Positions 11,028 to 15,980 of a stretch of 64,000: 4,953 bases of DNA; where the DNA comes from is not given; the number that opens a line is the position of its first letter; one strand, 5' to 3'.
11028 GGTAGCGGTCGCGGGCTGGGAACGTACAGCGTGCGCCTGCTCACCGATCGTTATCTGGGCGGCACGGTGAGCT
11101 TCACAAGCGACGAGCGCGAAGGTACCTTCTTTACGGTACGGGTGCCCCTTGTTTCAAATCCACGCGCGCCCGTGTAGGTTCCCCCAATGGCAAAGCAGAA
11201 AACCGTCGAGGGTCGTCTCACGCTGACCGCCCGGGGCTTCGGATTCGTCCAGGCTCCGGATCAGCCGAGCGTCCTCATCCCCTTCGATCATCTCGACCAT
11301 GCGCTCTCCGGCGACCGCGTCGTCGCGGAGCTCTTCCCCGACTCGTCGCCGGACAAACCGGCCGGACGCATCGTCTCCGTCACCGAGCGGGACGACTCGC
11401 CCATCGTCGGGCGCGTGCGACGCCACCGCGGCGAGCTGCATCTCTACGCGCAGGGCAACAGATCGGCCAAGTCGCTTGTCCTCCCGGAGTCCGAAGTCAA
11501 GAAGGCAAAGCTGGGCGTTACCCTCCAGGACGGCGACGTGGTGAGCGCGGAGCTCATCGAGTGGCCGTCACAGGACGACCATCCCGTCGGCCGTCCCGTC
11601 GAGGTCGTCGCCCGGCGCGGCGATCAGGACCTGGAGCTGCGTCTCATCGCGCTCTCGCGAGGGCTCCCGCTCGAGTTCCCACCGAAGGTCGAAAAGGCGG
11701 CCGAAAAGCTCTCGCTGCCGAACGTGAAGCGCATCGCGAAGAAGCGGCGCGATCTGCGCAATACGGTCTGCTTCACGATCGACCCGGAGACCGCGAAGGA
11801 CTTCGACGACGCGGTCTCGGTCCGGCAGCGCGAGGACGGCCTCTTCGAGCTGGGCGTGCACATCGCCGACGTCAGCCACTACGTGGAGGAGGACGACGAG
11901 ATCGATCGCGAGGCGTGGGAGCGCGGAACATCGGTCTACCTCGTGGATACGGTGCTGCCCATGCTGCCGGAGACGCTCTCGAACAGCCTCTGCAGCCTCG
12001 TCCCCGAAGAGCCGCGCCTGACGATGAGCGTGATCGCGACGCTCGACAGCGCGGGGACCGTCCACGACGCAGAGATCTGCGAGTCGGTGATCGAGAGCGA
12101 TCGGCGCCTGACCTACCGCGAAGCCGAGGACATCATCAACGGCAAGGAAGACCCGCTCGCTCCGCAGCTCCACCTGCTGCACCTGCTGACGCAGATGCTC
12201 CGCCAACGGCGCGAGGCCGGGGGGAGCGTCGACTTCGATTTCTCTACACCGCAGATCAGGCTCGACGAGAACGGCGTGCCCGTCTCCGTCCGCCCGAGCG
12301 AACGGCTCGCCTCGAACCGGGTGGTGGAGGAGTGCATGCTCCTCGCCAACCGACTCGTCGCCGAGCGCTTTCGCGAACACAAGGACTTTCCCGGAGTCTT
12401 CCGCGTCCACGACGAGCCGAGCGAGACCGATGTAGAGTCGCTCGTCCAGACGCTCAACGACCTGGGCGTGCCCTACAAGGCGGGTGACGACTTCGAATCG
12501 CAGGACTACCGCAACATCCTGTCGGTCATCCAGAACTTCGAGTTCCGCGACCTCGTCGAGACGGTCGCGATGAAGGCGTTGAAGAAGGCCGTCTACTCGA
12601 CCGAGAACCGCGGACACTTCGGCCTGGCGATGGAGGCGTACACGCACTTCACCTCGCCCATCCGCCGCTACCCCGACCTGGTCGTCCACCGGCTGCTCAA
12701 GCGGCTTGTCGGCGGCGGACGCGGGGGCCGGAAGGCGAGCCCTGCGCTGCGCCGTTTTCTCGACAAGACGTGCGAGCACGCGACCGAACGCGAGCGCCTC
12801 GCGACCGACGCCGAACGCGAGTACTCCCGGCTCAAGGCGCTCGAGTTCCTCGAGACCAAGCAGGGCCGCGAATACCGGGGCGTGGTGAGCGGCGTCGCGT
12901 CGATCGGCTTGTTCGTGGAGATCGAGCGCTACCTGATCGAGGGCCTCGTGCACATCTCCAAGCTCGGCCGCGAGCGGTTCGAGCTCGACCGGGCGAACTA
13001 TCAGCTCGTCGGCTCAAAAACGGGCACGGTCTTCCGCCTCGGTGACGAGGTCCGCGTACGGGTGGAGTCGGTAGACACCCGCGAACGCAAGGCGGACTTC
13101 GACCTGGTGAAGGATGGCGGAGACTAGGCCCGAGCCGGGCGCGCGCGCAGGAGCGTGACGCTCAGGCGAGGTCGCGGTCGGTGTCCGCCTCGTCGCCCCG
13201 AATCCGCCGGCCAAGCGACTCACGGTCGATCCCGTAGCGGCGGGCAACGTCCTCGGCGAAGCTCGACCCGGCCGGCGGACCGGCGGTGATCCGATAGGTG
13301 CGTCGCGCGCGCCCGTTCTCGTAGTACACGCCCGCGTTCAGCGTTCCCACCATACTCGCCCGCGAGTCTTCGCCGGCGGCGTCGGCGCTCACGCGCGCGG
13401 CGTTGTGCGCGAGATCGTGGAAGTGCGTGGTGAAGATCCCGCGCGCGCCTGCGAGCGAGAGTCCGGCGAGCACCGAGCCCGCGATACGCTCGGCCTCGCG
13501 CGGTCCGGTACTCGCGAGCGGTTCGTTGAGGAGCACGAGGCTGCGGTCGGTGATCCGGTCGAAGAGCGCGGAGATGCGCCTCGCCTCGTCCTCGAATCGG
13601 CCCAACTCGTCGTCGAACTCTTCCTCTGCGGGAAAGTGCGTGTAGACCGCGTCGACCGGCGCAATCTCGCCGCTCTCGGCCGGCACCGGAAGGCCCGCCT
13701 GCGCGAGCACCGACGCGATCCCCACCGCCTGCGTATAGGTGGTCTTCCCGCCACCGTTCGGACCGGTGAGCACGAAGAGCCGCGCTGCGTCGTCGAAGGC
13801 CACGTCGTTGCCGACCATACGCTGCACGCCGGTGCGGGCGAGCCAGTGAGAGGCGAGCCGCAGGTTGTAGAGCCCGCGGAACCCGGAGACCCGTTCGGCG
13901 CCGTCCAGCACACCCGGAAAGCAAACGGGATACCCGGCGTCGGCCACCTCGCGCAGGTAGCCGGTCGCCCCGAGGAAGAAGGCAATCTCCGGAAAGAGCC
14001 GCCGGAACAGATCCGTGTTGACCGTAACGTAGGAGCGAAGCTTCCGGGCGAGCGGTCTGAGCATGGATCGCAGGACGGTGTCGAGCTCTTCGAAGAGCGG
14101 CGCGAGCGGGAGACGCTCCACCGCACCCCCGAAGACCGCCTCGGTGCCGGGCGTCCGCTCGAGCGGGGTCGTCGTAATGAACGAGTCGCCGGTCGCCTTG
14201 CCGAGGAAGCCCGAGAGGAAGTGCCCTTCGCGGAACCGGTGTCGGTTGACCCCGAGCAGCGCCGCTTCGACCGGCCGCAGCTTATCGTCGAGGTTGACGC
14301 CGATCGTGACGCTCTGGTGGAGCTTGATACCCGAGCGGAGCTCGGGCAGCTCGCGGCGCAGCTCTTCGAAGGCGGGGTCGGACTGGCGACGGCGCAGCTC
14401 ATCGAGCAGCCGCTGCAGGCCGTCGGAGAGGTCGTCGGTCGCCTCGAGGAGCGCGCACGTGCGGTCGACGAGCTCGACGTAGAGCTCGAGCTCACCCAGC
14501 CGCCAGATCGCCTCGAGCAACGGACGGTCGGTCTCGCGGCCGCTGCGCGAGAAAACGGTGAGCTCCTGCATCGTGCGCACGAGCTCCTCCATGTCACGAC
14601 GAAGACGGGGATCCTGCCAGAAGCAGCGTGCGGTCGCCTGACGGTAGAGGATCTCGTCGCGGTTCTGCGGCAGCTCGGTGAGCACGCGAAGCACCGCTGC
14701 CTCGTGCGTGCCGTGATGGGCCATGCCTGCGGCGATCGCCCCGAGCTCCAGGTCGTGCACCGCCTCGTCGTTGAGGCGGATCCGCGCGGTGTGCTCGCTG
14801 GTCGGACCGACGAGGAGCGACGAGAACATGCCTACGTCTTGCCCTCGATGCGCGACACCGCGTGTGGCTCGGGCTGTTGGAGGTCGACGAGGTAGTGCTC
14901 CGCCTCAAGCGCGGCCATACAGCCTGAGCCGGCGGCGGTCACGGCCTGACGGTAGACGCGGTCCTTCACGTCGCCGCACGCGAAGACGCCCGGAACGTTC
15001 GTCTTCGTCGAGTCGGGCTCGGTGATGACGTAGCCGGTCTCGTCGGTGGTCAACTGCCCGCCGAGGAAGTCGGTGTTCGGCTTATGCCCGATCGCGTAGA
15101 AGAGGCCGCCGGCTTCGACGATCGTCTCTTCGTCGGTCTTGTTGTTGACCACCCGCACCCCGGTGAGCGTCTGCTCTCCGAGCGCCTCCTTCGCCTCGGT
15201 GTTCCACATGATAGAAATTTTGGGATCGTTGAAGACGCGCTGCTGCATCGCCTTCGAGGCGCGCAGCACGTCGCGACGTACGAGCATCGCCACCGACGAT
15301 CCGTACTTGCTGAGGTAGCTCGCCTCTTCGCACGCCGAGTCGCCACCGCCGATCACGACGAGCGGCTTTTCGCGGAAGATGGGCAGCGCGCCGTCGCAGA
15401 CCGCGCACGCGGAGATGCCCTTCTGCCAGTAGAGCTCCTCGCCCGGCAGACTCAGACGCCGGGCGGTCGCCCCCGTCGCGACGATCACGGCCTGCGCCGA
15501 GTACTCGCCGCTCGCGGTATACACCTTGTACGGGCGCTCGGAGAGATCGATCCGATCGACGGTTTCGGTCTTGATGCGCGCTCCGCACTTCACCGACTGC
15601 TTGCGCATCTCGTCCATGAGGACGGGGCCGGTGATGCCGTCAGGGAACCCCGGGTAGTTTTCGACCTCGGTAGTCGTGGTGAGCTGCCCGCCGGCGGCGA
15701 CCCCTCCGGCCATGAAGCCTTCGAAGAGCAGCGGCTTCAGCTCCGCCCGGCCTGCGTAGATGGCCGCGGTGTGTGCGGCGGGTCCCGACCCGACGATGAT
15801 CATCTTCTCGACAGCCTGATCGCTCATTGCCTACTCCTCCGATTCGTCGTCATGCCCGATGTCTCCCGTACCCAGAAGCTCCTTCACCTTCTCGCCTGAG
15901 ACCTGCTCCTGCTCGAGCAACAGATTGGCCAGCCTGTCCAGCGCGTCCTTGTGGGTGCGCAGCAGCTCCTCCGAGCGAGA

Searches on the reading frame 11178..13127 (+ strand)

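Call 74: search_protein_families(library=pfam, proteins=[window:11178-13127:+], max_evalue=0.00001)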
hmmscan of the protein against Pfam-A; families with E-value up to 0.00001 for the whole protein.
window:11178-13127:+ (649 aa): 4 families
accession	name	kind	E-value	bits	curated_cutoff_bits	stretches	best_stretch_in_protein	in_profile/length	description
PF00773.25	RNB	-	1.9e-111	372.9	29.3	1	190-511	1-324/326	RNB domain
PF17876.7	CSD2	-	1.7e-12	47.7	26.2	1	108-168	16-74/74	Cold shock domain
PF00575.29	S1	-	1e-10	42.2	22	1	561-641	3-71/74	S1 RNA binding domain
PF08206.17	OB_RNB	-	5.3e-10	39.3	24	1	12-67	1-57/58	Ribonuclease B OB domain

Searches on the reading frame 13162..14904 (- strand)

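Call 74: search_protein_families(library=pfam, proteins=[window:13162-14904:-], max_evalue=0.00001)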
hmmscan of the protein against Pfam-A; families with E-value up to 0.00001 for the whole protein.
window:13162-14904:- (580 aa): 1 family
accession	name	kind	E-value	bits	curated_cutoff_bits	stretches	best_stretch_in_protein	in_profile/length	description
PF00488.27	MutS_V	-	8.8e-22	78.4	30.2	1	378-506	2-131/188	MutS domain V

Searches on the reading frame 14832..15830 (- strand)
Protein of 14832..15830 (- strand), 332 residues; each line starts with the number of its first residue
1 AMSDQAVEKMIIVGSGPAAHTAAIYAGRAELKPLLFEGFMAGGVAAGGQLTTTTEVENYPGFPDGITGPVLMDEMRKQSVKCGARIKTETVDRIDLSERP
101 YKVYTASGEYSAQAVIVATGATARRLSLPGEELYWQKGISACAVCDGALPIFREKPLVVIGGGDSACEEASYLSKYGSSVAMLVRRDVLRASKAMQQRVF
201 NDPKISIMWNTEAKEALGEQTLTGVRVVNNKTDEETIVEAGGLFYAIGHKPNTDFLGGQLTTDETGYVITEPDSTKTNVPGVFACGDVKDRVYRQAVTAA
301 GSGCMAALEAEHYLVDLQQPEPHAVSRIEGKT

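Call 74: search_protein_families(library=pfam, proteins=[window:14832-15830:-], max_evalue=0.00001)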
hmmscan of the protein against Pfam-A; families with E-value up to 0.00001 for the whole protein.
window:14832-15830:- (332 aa): 3 families
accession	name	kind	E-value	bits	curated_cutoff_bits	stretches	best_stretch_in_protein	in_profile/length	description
PF07992.20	Pyr_redox_2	-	1e-48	166.7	26.1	1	9-303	2-291/291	Pyridine nucleotide-disulphide oxidoreductase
PF13738.12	Pyr_redox_3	-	1.7e-24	87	30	1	88-286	101-305/305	Pyridine nucleotide-disulphide oxidoreductase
PF00070.33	Pyr_redox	-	6.4e-14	52.7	22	1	157-227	2-79/82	Pyridine nucleotide-disulphide oxidoreductase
